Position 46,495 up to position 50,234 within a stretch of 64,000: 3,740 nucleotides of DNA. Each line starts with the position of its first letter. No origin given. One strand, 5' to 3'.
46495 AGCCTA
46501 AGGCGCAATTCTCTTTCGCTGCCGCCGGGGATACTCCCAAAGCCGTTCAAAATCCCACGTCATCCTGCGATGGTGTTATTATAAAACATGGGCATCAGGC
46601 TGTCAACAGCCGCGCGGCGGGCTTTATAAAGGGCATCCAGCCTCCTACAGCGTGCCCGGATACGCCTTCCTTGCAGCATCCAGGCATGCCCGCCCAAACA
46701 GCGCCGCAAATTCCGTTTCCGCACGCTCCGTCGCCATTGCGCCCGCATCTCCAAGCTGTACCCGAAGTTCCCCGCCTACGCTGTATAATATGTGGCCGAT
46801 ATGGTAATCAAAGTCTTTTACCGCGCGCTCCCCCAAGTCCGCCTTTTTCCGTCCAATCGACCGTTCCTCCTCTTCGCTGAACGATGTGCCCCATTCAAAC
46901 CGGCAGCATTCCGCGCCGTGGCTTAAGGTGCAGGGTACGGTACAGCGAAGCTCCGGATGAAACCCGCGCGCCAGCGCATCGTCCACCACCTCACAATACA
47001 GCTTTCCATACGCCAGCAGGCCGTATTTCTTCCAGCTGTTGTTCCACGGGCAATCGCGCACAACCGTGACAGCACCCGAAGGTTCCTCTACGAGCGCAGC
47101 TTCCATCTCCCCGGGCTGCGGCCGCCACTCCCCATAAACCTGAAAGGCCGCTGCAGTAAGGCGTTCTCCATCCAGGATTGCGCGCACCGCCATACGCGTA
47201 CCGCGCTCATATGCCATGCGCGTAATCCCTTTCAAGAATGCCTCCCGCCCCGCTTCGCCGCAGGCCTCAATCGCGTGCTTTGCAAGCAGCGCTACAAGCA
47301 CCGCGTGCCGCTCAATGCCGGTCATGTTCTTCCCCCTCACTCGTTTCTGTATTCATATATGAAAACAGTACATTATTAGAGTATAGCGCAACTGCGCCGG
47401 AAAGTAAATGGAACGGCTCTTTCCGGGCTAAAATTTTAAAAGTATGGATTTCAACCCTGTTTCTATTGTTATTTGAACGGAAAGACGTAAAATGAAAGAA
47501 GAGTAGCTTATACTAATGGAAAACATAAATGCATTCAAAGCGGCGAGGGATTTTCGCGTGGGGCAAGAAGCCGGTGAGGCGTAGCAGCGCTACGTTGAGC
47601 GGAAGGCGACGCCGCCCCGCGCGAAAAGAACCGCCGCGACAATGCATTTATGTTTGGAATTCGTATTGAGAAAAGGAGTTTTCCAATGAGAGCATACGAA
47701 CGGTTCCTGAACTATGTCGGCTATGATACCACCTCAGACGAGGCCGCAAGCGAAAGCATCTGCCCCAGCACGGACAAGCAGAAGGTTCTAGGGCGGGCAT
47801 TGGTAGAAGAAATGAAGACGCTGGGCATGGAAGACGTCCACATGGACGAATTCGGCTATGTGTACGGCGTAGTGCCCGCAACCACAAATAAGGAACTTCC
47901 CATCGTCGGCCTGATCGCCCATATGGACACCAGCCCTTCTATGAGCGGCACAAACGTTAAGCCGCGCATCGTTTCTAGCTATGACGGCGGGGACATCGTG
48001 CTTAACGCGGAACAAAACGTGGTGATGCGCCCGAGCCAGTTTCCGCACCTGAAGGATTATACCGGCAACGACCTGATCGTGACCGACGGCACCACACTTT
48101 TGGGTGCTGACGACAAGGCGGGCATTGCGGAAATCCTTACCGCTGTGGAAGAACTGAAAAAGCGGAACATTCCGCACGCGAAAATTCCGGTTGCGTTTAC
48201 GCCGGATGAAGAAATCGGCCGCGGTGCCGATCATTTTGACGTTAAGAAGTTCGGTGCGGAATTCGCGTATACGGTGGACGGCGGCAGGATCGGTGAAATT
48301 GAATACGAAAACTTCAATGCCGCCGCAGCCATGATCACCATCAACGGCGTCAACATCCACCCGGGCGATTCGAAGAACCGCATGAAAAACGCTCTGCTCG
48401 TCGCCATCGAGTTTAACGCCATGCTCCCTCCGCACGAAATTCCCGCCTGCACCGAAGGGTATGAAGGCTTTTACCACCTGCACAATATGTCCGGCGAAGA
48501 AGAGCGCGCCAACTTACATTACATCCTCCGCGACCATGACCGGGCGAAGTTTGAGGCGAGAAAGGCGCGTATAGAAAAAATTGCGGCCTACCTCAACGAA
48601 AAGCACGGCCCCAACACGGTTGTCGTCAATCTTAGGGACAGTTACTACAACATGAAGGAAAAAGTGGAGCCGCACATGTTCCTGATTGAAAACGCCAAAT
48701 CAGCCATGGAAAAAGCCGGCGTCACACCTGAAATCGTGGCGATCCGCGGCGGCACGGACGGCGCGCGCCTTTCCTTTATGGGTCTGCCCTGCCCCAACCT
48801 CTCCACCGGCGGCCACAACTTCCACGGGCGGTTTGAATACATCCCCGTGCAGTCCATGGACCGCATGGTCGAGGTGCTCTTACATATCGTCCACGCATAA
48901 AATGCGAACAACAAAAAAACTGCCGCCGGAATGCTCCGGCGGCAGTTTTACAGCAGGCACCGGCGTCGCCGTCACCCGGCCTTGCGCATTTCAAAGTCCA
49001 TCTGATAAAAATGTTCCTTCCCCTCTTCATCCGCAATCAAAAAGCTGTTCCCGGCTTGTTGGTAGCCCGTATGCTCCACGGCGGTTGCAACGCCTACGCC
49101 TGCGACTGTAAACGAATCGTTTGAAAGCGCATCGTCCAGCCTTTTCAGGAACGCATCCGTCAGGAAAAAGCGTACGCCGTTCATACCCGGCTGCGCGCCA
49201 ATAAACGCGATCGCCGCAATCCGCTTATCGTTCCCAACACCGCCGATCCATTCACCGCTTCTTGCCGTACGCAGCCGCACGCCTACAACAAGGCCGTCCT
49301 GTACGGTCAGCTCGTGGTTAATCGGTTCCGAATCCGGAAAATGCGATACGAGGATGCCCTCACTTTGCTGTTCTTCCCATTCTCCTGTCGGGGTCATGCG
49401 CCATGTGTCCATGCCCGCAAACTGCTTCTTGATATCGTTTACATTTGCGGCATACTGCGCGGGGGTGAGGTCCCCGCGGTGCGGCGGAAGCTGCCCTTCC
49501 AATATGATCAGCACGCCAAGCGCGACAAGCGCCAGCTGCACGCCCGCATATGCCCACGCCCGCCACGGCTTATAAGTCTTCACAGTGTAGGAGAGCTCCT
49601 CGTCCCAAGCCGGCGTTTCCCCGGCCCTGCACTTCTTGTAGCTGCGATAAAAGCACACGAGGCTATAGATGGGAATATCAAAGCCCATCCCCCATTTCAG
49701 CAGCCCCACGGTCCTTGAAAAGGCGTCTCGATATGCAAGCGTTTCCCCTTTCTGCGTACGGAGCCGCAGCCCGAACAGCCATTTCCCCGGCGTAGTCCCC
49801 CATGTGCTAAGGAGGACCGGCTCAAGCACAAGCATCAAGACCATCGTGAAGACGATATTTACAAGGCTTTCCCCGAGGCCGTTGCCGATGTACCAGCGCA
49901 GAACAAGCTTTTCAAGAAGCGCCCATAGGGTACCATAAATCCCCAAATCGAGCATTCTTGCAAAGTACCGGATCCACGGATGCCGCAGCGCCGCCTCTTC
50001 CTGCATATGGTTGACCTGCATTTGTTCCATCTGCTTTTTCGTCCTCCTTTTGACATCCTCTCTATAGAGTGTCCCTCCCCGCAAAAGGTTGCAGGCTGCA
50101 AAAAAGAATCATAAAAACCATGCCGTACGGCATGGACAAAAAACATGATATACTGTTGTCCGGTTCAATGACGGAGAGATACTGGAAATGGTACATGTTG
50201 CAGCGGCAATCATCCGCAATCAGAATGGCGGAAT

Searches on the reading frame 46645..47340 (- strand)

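Call 8: search_protein_families(library=pfam, proteins=[window:46645-47340:-], max_evalue=0.001)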
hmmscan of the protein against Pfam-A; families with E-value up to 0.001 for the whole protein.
window:46645-47340:- (231 aa): 1 family
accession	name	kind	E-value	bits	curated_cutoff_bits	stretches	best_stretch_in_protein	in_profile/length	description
PF14196.11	ATC_hydrolase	-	2.1e-20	74.4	28.1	1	11-149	5-144/145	L-2-amino-thiazoline-4-carboxylic acid hydrolase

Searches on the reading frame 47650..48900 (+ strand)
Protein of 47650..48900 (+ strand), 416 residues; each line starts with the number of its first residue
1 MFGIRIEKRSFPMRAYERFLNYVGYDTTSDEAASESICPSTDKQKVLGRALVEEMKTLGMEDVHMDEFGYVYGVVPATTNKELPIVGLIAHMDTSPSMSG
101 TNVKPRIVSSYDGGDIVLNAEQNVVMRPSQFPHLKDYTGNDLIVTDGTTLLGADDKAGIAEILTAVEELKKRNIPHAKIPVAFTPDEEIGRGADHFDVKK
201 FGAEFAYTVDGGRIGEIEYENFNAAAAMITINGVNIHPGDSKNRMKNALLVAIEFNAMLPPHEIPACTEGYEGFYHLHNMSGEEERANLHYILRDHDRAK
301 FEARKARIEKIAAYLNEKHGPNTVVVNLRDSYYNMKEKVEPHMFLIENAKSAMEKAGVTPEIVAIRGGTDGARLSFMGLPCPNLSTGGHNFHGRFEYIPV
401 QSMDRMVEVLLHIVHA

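Call 8: search_protein_families(library=pfam, proteins=[window:47650-48900:+], max_evalue=0.001)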
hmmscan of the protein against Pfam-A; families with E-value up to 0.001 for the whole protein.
window:47650-48900:+ (416 aa): 3 families
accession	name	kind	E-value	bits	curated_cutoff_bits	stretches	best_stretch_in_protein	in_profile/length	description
PF01546.33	Peptidase_M20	-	2e-12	47.9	24.6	1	153-414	34-204/206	Peptidase family M20/M25/M40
PF07687.19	M20_dimer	-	2e-10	41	21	1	219-320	1-104/107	Peptidase dimerisation domain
PF05343.19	Peptidase_M42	-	7.7e-09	35.5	23.2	1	154-252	134-228/292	M42 glutamyl aminopeptidase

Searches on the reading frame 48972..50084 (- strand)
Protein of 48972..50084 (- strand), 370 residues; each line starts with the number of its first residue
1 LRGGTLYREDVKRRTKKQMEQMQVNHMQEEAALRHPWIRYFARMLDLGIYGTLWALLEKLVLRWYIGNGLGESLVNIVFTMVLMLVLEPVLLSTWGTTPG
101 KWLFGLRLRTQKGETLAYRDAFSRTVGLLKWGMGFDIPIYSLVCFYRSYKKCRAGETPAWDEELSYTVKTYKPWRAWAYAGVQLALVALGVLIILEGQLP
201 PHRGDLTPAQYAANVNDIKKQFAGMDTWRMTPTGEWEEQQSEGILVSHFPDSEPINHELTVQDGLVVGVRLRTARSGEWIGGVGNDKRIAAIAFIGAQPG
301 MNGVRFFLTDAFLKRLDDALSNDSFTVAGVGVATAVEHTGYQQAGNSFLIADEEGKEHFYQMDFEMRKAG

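Call 8: search_protein_families(library=pfam, proteins=[window:48972-50084:-], max_evalue=0.001)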
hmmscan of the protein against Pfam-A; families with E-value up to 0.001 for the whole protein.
window:48972-50084:- (370 aa): 1 family
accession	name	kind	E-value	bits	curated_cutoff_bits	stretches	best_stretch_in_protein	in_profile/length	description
PF06271.18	RDD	-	2.8e-12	47.5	24.1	1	35-137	3-107/137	RDD family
